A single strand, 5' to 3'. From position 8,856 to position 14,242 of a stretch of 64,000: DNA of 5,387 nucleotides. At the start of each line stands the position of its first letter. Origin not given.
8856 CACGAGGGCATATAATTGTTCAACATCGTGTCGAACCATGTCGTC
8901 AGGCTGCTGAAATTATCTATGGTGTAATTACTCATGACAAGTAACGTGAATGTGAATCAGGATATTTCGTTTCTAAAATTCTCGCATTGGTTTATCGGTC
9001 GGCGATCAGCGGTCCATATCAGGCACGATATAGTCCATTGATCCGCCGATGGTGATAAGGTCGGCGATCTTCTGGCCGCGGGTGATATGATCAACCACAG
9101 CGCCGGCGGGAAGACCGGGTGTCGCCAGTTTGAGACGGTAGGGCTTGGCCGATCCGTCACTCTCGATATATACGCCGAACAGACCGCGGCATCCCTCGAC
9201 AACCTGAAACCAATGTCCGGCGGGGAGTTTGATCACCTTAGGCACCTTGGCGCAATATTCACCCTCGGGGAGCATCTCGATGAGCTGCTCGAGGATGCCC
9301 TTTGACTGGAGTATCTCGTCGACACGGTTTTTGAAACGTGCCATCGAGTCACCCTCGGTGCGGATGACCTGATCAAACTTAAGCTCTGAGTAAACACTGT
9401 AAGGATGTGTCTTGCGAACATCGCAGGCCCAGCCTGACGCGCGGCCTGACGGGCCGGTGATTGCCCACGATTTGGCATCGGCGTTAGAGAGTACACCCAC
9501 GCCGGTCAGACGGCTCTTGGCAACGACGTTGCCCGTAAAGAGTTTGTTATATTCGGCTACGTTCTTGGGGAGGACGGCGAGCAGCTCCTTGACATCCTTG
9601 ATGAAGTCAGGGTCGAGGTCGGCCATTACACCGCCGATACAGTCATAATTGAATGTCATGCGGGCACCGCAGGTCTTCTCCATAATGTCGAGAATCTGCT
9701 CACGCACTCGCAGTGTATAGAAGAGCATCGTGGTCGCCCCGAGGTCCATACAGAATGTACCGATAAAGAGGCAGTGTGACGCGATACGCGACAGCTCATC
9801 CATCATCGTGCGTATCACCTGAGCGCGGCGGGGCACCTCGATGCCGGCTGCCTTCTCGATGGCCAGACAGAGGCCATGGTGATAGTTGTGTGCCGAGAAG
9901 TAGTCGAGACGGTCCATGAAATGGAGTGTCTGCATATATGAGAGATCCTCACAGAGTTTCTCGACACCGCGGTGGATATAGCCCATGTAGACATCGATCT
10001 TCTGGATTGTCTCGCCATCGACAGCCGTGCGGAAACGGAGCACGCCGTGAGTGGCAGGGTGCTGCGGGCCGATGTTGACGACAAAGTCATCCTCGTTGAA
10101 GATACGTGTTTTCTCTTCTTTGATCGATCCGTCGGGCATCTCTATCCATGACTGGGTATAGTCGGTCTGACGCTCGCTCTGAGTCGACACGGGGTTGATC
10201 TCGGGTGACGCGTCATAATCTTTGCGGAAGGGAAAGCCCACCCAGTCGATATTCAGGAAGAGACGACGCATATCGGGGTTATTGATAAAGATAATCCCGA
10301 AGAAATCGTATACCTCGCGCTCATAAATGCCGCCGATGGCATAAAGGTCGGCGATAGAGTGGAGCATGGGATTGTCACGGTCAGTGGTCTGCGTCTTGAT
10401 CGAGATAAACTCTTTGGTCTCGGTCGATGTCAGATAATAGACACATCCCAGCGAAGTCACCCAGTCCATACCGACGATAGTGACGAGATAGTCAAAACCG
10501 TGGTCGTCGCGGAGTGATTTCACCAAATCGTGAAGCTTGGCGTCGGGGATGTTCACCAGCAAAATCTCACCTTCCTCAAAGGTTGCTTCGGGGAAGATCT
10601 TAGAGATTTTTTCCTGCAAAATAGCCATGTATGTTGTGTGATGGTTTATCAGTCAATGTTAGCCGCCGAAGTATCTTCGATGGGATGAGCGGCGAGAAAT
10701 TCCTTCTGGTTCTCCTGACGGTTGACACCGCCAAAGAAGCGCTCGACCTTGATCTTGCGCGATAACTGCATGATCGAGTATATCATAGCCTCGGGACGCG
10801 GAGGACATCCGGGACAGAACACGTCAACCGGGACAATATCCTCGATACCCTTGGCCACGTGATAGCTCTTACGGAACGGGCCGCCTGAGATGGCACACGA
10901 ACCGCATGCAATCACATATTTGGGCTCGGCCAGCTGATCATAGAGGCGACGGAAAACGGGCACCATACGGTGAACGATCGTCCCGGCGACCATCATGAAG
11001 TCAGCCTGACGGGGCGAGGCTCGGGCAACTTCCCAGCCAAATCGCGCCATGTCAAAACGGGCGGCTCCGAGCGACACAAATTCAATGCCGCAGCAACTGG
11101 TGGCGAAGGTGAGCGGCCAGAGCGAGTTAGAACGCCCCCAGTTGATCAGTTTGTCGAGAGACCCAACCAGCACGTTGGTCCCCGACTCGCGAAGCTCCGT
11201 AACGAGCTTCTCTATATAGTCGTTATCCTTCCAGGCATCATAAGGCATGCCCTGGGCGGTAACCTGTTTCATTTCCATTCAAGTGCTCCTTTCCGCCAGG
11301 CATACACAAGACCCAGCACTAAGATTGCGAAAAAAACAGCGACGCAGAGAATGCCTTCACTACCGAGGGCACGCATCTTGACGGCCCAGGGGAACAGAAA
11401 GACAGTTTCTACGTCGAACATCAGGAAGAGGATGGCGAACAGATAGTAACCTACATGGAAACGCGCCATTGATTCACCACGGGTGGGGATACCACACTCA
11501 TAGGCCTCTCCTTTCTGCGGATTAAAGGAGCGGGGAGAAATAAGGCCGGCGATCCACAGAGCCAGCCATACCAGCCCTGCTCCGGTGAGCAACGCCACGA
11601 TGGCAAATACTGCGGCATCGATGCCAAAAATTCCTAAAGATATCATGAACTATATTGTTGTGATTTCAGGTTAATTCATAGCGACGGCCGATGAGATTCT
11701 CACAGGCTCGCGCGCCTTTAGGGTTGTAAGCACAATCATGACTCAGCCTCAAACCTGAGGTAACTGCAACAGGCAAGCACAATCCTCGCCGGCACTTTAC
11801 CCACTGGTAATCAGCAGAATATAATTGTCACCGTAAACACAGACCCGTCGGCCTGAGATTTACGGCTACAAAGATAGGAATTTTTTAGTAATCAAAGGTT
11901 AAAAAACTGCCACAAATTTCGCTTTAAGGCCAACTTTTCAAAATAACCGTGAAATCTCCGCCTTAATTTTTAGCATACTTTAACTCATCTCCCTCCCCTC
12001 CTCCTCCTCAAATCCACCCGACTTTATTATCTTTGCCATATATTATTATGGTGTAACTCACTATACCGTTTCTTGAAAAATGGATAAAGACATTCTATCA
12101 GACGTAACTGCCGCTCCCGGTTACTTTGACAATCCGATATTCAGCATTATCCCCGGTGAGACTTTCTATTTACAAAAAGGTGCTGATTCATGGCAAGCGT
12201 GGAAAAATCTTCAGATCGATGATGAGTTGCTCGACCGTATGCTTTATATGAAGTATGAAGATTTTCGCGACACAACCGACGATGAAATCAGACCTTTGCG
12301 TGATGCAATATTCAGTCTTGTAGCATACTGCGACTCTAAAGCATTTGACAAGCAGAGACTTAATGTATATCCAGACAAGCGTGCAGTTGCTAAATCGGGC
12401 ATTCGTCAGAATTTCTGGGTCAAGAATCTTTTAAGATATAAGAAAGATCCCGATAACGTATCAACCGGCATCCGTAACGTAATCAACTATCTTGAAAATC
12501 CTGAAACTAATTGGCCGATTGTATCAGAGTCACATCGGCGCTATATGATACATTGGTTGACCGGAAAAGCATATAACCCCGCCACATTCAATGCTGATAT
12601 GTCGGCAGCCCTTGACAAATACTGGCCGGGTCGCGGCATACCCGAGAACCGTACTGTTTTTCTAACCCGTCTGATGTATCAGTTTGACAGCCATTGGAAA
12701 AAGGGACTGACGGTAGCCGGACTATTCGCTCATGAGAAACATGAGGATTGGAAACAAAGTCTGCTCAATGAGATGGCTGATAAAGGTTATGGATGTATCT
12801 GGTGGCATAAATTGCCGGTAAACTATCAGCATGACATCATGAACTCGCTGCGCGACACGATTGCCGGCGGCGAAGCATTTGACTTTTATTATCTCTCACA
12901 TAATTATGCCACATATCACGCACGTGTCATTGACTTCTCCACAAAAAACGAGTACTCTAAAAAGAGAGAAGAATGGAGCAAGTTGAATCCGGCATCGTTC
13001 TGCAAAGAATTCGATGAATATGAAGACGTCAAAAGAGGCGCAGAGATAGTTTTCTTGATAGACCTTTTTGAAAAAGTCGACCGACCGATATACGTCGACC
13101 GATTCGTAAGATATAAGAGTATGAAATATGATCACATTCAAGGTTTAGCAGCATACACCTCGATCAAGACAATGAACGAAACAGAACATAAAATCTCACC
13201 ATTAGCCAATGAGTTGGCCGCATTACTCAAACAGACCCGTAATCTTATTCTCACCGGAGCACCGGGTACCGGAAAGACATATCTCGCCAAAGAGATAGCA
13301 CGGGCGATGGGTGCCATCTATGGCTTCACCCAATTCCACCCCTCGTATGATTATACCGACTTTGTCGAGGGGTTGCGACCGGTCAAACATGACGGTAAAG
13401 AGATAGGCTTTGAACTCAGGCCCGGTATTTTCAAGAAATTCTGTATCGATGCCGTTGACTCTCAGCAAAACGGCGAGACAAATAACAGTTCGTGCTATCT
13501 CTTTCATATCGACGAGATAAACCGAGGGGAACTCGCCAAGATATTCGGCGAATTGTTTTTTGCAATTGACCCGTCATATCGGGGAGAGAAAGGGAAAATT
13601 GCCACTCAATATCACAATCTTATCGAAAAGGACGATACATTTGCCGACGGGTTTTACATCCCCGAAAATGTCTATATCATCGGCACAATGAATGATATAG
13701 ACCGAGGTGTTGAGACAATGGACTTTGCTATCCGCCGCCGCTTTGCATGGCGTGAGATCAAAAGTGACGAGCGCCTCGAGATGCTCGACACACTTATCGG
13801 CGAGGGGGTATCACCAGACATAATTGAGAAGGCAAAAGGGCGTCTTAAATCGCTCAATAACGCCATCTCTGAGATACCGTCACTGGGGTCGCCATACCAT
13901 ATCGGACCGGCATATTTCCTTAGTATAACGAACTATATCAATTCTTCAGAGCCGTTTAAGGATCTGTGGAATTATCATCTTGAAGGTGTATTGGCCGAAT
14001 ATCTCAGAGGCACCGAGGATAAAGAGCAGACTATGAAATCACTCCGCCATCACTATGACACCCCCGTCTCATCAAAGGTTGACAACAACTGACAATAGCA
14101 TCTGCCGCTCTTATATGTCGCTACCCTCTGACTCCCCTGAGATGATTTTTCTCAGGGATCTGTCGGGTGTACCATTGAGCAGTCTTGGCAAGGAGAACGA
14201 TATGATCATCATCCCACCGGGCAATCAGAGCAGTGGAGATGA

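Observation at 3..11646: Complete ATP synthase operon nested inside the complex I (nuo) operon, between nuoH and nuoI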

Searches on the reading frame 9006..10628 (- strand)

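Call 3: search_protein_families(library=pfam, proteins=[window:9006-10628:-])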
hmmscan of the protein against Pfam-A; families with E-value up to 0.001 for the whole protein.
window:9006-10628:- (540 aa): 2 families
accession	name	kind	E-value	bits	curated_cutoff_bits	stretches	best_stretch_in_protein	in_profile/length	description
PF00346.24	Complex1_49kDa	-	1.2e-75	254.5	24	1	295-540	1-271/271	Respiratory-chain NADH dehydrogenase, 49 Kd subunit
PF00329.25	Complex1_30kDa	-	4.6e-33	114.9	22.5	1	25-141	1-121/124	Respiratory-chain NADH dehydrogenase, 30 Kd subunit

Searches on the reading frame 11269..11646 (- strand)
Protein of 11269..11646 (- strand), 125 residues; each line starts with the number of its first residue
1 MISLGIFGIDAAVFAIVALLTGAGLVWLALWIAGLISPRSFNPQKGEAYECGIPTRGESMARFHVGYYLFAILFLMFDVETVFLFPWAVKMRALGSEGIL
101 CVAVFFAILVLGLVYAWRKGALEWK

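Call 3: search_protein_families(library=pfam, proteins=[window:11269-11646:-])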
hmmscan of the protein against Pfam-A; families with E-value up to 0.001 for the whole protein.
window:11269-11646:- (125 aa): 1 family
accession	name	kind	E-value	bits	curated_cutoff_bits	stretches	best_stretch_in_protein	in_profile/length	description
PF00507.24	Oxidored_q4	-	7.3e-35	119.6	23.3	1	28-124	3-99/99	NADH-ubiquinone/plastoquinone oxidoreductase, chain 3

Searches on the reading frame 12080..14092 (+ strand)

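Call 4: search_protein_families(library=pfam, proteins=[window:12080-14092:+])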
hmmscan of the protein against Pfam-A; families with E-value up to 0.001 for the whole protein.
window:12080-14092:+ (670 aa): 6 families
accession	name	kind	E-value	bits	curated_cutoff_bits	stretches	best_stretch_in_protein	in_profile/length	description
PF07728.20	AAA_5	-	1.5e-15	57.8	22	1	388-555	1-139/139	AAA domain (dynein-related subfamily)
PF01695.23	IstB_IS21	-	7.8e-06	26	24.1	1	356-440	64-143/238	IstB-like ATP binding protein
PF20720.3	nSTAND3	-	5e-05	23.5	27.2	1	378-412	9-43/155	Novel STAND NTPase 3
PF00004.35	AAA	-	5.2e-05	24.2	21.2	1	389-412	1-24/131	ATPase family associated with various cellular activities (AAA)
PF02367.23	TsaE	-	9.5e-05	22.8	26.6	1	368-412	3-47/128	Threonylcarbamoyl adenosine biosynthesis protein TsaE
PF13191.12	AAA_16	-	0.00026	22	32.6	1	374-411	11-49/167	AAA ATPase domain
